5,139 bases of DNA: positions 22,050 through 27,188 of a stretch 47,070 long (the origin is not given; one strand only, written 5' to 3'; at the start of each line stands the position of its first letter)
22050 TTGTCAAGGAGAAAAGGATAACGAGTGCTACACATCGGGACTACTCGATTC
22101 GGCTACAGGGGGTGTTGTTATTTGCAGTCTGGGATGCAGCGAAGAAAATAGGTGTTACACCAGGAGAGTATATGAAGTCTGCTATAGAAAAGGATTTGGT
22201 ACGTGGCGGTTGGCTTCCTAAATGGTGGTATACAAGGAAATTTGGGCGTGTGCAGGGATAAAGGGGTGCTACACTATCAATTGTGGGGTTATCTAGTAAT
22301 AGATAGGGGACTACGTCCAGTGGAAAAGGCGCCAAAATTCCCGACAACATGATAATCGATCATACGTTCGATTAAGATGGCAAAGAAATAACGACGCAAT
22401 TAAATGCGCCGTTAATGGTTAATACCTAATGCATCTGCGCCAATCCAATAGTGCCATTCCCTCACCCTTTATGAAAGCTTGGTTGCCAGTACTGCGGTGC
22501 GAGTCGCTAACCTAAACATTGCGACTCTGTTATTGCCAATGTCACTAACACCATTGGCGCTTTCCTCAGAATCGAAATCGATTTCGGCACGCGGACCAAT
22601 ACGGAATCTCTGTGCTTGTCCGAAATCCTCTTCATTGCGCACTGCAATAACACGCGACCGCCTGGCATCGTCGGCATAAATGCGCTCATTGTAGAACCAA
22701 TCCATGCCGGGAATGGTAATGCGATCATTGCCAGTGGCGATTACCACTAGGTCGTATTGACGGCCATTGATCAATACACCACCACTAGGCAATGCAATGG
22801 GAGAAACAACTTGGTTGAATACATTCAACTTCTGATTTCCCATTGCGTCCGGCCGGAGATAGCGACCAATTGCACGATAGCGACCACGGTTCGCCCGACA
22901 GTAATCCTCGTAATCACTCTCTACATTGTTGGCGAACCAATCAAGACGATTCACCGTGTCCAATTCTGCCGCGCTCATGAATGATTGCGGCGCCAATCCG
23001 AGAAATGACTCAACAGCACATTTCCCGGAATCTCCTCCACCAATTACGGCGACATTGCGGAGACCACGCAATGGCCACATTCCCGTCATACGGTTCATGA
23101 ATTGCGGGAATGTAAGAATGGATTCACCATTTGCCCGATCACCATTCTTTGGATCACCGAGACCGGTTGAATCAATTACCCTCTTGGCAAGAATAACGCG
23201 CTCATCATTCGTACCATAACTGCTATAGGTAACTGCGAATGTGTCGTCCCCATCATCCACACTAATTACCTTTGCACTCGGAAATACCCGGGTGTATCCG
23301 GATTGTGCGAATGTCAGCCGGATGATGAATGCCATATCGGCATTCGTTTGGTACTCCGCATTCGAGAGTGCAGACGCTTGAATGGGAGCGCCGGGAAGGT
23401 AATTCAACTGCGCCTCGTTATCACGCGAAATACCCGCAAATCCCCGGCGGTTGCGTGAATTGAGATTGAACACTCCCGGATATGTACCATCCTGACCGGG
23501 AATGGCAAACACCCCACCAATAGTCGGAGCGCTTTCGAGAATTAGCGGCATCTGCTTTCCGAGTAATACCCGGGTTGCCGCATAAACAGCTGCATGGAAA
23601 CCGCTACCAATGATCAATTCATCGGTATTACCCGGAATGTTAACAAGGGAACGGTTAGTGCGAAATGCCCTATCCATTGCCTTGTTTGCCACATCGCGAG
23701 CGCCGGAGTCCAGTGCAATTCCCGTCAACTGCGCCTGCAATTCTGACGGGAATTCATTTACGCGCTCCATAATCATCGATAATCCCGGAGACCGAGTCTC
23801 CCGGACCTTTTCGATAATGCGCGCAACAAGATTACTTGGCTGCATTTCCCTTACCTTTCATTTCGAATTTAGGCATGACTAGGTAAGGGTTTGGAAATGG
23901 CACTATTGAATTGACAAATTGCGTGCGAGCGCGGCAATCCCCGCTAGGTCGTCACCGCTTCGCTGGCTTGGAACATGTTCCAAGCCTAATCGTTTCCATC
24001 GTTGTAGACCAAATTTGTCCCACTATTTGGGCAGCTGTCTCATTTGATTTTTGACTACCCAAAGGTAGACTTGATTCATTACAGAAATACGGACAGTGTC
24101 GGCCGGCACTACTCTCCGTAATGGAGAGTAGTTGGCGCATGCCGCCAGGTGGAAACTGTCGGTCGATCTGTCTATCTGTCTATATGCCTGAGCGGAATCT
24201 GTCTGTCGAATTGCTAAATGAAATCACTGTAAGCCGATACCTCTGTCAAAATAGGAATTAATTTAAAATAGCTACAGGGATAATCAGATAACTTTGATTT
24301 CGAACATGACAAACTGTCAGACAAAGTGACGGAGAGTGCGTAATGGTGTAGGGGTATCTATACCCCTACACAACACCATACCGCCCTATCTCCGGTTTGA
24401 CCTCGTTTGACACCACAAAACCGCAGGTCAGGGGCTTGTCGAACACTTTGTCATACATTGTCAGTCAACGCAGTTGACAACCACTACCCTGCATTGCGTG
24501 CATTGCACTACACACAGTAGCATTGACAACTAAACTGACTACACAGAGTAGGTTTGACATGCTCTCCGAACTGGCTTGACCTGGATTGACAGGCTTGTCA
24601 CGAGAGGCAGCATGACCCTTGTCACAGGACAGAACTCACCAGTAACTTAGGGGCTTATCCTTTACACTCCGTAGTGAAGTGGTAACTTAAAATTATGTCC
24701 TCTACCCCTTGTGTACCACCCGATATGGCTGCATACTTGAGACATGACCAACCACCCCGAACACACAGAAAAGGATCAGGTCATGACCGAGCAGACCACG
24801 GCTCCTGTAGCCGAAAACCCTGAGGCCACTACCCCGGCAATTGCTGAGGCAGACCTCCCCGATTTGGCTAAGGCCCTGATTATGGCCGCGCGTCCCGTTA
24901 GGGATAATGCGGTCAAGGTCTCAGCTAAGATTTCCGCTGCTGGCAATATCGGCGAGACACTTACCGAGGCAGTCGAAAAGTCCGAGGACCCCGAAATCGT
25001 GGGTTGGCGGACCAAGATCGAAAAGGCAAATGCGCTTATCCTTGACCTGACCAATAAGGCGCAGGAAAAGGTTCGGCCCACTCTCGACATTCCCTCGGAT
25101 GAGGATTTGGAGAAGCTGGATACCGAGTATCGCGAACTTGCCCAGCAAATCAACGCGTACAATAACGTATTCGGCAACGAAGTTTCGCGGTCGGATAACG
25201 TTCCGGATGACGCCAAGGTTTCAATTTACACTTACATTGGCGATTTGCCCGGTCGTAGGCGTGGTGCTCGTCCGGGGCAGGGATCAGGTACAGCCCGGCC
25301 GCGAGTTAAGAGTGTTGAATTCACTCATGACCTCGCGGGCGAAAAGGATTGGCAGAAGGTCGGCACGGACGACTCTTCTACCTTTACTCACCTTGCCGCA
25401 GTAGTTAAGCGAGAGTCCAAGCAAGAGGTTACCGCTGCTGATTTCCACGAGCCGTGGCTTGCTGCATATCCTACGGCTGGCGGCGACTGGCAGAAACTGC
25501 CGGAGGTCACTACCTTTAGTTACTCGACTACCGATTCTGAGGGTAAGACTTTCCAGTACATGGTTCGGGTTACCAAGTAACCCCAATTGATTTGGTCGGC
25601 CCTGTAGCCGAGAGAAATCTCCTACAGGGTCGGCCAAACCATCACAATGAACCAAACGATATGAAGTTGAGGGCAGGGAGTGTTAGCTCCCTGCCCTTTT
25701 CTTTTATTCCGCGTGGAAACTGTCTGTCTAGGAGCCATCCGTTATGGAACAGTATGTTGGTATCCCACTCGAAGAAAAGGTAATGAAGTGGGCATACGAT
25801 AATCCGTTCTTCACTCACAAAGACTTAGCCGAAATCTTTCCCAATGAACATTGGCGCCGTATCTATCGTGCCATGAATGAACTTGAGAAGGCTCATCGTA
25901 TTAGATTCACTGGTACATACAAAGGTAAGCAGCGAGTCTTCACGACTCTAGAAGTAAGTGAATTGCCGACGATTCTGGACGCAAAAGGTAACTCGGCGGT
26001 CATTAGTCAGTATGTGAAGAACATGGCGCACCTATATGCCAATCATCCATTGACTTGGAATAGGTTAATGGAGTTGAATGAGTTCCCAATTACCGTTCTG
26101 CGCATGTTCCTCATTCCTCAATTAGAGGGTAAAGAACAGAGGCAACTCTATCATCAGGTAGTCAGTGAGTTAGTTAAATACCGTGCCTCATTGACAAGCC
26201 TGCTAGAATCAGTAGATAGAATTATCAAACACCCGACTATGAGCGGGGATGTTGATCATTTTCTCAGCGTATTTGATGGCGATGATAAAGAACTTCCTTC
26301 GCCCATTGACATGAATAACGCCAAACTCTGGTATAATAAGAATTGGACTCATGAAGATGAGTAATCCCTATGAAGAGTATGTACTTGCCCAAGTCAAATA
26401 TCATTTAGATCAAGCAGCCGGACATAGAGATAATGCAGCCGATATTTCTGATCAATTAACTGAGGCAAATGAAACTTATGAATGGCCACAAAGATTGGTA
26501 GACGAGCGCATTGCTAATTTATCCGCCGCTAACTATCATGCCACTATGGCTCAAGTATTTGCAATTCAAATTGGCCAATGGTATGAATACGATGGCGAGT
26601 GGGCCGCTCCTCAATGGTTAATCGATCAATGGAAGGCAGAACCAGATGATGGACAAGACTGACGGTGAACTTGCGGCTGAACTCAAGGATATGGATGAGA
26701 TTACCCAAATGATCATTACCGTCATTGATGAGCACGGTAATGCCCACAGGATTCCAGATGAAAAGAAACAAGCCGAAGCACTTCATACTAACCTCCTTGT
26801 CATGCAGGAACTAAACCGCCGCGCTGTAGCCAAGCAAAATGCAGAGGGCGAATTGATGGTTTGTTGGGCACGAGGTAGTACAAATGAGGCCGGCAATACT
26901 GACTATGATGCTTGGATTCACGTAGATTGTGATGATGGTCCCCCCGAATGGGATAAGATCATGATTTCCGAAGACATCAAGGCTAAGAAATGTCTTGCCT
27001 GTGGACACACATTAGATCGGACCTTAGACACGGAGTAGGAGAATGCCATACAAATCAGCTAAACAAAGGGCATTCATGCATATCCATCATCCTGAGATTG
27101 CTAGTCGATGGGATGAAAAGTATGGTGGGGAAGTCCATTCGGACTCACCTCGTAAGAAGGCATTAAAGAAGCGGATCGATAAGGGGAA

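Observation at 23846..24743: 900-bp ORF-free divergence region with ordered repeat arrays: candidate origin or early control region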

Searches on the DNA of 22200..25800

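Call 78: search_rna_families(source=window, start=22200, end=25800, threshold=evalue, max_evalue=1)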
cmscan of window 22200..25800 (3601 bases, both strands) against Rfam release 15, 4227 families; matches with E-value up to 1: 3.
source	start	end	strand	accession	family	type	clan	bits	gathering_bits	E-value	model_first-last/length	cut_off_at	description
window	25585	25644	-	RF03190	mir-4857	Gene; miRNA;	-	24.7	70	0.034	1-78/78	no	mir-4857 microRNA precursor family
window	22386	22569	-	RF01398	isrP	Gene; sRNA;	-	23.6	45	0.16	1-148/148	no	isrP Hfq binding RNA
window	25569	25708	+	RF00558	L20_leader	Cis-reg; leader;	-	21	58.7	0.71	1-127/127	no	Ribosomal protein L20 leader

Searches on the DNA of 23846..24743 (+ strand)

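Call 4: search_dna_similar(query=window:23846-24743:+, collection=phages, mode=distant, max_rows=30)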
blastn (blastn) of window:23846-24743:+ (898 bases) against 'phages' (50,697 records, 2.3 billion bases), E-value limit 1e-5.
No match.

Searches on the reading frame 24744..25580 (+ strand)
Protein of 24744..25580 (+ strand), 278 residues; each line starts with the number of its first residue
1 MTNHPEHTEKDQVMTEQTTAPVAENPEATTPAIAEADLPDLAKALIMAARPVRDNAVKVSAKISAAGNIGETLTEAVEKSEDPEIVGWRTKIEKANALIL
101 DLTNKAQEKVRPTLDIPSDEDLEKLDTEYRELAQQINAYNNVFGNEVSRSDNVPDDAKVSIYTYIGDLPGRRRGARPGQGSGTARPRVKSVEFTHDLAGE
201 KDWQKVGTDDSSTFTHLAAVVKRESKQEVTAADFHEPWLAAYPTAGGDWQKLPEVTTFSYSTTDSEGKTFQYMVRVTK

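Call 10: search_protein_families(library=phrogs, proteins=[window:24744-25580:+])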
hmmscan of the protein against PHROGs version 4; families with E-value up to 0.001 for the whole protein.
window:24744-25580:+ (278 aa): 0 families

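Call 11: search_protein_families(library=pfam, proteins=[window:24744-25580:+])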
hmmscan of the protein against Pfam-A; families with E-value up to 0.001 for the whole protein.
window:24744-25580:+ (278 aa): 0 families

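Call 13: search_dna_similar(query=window:24744-25580:+, collection=phages, mode=protein, max_rows=25, max_evalue=0.01)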
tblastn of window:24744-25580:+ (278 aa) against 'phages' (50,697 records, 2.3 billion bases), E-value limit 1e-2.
No match.

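Call 16: find_related_loci(query=window:24744-25580:+, collection=viral_contigs, flank=6000)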
Query window:24744-25580:+ (278 aa) in viral_contigs; peptide patterns used: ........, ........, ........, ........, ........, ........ (x = any residue, [..] = any of these).
2 stretches matched a pattern, but none encodes a relative of the query by tblastn (E <= 1e-3).

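Call 17: find_encoding_contigs(protein=window:24744-25580:+, flank=3000, max_places=6)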
Protein window:24744-25580:+ (278 aa): 6 contigs read that carry it; 4 places shown.
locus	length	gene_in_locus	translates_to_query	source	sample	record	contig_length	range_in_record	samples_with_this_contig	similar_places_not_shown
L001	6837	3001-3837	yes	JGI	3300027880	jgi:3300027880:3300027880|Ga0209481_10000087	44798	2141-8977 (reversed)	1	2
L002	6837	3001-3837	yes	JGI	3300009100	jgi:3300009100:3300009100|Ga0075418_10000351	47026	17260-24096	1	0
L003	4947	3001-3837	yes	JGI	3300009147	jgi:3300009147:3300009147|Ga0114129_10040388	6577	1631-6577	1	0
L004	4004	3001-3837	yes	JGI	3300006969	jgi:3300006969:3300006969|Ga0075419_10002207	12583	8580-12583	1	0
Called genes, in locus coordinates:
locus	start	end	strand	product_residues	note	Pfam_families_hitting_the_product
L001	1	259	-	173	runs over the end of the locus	PF01381:HTH_3 (faint), PF13560:HTH_31 (faint)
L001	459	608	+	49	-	-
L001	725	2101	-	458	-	-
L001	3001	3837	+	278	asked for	-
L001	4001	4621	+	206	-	-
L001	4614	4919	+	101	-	-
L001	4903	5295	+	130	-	-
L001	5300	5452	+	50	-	-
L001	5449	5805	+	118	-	-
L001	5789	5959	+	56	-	-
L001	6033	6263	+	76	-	-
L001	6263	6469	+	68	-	-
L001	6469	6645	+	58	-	-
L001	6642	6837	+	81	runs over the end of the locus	-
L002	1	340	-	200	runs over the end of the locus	PF01381:HTH_3 (faint), PF13560:HTH_31 (faint)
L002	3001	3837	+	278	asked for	-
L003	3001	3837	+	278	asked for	-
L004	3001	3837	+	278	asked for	-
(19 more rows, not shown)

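Call 21: find_homologous_proteins(query=window:24744-25580:+, max_evalue=0.001)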
Query window:24744-25580:+ (278 aa): 4 proteins with E <= 0.001 among 1464 candidates.
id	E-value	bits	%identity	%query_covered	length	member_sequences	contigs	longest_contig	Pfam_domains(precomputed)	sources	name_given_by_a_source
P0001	1.1e-169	581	100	95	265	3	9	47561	-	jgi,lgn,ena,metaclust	metaclust:\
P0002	1.7e-79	285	52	93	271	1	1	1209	-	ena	-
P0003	7.1e-47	178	39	95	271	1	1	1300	-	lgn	-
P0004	8.8e-37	145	35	95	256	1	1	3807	-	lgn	-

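Call 25: find_encoding_contigs(protein=P0004, flank=4000)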
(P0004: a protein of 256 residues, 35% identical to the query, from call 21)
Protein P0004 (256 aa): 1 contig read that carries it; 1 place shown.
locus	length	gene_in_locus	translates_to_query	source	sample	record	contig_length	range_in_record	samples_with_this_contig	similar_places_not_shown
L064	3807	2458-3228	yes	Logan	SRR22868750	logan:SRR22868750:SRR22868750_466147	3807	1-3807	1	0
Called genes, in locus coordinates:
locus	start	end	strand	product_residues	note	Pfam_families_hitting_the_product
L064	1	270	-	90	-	?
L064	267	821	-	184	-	-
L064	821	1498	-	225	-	-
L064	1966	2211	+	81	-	-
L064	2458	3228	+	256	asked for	-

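Call 26: find_encoding_contigs(protein=P0002, flank=4000)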
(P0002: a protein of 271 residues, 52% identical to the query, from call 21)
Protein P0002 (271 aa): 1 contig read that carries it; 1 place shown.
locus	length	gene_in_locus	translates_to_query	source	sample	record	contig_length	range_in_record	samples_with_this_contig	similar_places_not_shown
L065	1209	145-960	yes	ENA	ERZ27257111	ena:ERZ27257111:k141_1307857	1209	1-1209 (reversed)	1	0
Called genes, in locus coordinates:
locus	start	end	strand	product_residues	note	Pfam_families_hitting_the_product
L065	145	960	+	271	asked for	-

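Call 27: find_encoding_contigs(protein=P0003, flank=4000)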
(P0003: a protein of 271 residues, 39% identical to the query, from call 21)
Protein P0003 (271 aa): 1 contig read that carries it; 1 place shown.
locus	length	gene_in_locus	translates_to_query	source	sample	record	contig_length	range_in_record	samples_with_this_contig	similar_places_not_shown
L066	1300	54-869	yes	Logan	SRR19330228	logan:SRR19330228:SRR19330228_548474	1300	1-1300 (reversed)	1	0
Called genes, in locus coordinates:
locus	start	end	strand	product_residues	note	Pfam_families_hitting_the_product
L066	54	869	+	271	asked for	-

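Call 30: find_related_loci(query=A2, collection=viral_contigs, flank=5000)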
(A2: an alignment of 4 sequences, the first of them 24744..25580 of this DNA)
Query A2 (278 aa) in viral_contigs; peptide patterns used: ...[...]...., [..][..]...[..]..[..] (x = any residue, [..] = any of these).
21 stretches matched a pattern; 1 encode a relative of the query (tblastn E <= 1e-3); 1 distinct loci.
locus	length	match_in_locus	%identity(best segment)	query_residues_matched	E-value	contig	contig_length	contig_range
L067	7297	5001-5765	38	15-278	3e-50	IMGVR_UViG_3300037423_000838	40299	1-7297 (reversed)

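Call 63: find_related_loci(query=A2, collection=metagenome_contigs, flank=5000)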
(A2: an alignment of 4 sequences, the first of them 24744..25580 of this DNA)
Query A2 (278 aa) in metagenome_contigs; peptide patterns used: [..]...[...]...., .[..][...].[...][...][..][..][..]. (x = any residue, [..] = any of these).
218 stretches matched a pattern; 9 encode a relative of the query (tblastn E <= 1e-3); 9 distinct loci.
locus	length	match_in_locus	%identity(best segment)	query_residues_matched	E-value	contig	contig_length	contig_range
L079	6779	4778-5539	45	15-278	9e-71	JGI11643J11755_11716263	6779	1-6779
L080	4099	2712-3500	42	9-278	1e-64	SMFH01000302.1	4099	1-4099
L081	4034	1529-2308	42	14-278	5e-61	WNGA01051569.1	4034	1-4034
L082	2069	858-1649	41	8-278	2e-61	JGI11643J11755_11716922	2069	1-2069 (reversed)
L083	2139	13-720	42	38-278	2e-60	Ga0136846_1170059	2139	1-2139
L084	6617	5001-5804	41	10-278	3e-58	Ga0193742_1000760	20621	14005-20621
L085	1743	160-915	41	14-278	2e-58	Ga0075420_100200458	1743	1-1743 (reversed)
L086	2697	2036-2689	42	14-238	3e-50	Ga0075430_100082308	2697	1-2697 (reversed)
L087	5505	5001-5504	40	14-185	6e-34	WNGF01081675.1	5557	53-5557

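Call 80: search_protein_families(library=pfam, proteins=[window:24783-25580:+], max_evalue=1)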
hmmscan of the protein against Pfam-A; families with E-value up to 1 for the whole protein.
window:24783-25580:+ (265 aa): 0 families

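Call 96: search_protein_families(library=ncbifam, proteins=[window:24783-25580:+], max_evalue=0.1)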
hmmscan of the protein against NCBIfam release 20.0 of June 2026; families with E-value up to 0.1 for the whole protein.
window:24783-25580:+ (265 aa): 1 family
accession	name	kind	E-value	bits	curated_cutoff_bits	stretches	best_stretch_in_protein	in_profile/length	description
TIGR01837.1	PHA_granule_1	subfamily_domain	0.039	14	94.7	1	90-126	79-115/118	poly(hydroxyalkanoate) granule-associated protein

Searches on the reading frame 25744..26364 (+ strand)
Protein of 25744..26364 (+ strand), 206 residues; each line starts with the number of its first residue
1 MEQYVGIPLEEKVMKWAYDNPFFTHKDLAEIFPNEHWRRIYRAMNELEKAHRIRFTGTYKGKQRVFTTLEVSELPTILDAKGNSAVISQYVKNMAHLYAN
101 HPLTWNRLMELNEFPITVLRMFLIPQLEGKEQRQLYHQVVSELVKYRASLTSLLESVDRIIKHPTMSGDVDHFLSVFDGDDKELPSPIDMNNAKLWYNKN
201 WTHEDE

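Call 10: search_protein_families(library=phrogs, proteins=[window:25744-26364:+])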
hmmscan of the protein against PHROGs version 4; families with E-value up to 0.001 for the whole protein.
window:25744-26364:+ (206 aa): 0 families

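Call 11: search_protein_families(library=pfam, proteins=[window:25744-26364:+])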
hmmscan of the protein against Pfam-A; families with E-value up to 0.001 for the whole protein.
window:25744-26364:+ (206 aa): 0 families

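Call 80: search_protein_families(library=pfam, proteins=[window:25744-26364:+], max_evalue=1)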
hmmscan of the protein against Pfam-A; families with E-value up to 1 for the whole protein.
window:25744-26364:+ (206 aa): 1 family
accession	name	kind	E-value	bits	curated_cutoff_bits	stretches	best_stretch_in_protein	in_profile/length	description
PF12824.13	MRP-L20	-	0.016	15.9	30.4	1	52-135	66-133/164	Mitochondrial ribosomal protein subunit L20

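Call 95: search_solved_structures(query=A6, max_evalue=10)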
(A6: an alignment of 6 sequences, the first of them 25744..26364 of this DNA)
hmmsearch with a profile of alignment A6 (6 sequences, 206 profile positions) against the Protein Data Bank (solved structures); distinct sequences matched with E-value up to 10: 4.
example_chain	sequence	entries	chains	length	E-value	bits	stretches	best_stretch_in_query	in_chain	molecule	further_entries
21gl_C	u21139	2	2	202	0.083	15.5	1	132-197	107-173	Transmembrane emp24 domain-containing protein 5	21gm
2lvs_A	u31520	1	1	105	0.26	13.9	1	38-71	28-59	Putative uncharacterized protein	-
7b2l_B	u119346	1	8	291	0.9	12.1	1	51-137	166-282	ANTH domain of Sla2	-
6op8_A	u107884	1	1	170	1.4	11.5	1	100-149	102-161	Ubiquitin-conjugating enzyme E2-18 kDa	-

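Call 96: search_protein_families(library=ncbifam, proteins=[window:25744-26364:+], max_evalue=0.1)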
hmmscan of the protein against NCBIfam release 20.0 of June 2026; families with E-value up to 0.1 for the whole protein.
window:25744-26364:+ (206 aa): 0 families

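Call 101: predict_structure(protein=window:25744-26364:+)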
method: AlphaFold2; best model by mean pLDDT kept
length: 206 residues; sequences in the alignment: 1
mean_pLDDT: 39.8   pTM: 0.28
mean pLDDT of the five models: 39.8, 39.4, 39.0, 37.8, 35.5
residues with pLDDT >= 90: 0; 70-90: 0; 50-70: 24; < 50: 182
segments of 3 or more residues with pLDDT < 50: 1-11, 38-40, 42-44, 50-206
pLDDT, mean of each block of 10 residues (from residue 1): 41 52 54 51 50 43 37 33 38 38 33 35 35 41 38 33 36 37 38 35 37
secondary structure, 60 per line:
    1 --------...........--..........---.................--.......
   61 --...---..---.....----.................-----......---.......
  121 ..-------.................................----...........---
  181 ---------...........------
elements in order: H9-19 E22-24 H25-31 H35-51 E54-60 E63-65 H74-78 H83-99 H105-110 H114-122 H130-162 H167-177 H190-200

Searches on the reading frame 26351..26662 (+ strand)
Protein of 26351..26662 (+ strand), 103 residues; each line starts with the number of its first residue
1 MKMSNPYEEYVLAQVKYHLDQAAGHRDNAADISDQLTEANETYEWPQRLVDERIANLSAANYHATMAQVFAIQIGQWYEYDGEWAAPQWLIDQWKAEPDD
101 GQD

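Call 80: search_protein_families(library=pfam, proteins=[window:26351-26662:+], max_evalue=1)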
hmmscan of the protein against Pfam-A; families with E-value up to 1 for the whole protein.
window:26351-26662:+ (103 aa): 1 family
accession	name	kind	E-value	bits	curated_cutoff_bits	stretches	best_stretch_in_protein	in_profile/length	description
PF14481.13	Fimbrial_PilY2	-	0.23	11.5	25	1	50-93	23-66/75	Type 4 fimbrial biogenesis protein PilY2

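Call 103: search_protein_families(library=phrogs, proteins=[window:26351-26662:+], max_evalue=0.01)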
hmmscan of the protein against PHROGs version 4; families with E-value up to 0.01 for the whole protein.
window:26351-26662:+ (103 aa): 0 families

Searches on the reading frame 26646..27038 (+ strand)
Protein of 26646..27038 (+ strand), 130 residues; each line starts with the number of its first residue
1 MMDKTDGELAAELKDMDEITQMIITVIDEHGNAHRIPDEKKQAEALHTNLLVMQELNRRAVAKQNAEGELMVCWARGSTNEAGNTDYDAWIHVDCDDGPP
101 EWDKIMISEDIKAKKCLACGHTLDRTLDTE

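Call 80: search_protein_families(library=pfam, proteins=[window:26646-27038:+], max_evalue=1)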
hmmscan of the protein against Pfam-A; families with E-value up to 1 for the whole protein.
window:26646-27038:+ (130 aa): 3 families
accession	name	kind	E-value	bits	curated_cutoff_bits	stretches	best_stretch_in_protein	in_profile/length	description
PF16763.10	Spidroin_N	-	0.036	14.5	27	1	12-43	29-60/125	Major ampullate spidroin 1, spider silk protein 1, N-term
PF07765.17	KIP1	-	0.12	13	33.9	1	8-34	15-41/74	KIP1-like protein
PF05691.18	Raffinose_syn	-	0.14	10.3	20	1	14-93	91-164/750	Raffinose synthase or seed imbibition protein Sip1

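Call 103: search_protein_families(library=phrogs, proteins=[window:26646-27038:+], max_evalue=0.01)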
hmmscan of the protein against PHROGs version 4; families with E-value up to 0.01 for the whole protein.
window:26646-27038:+ (130 aa): 0 families
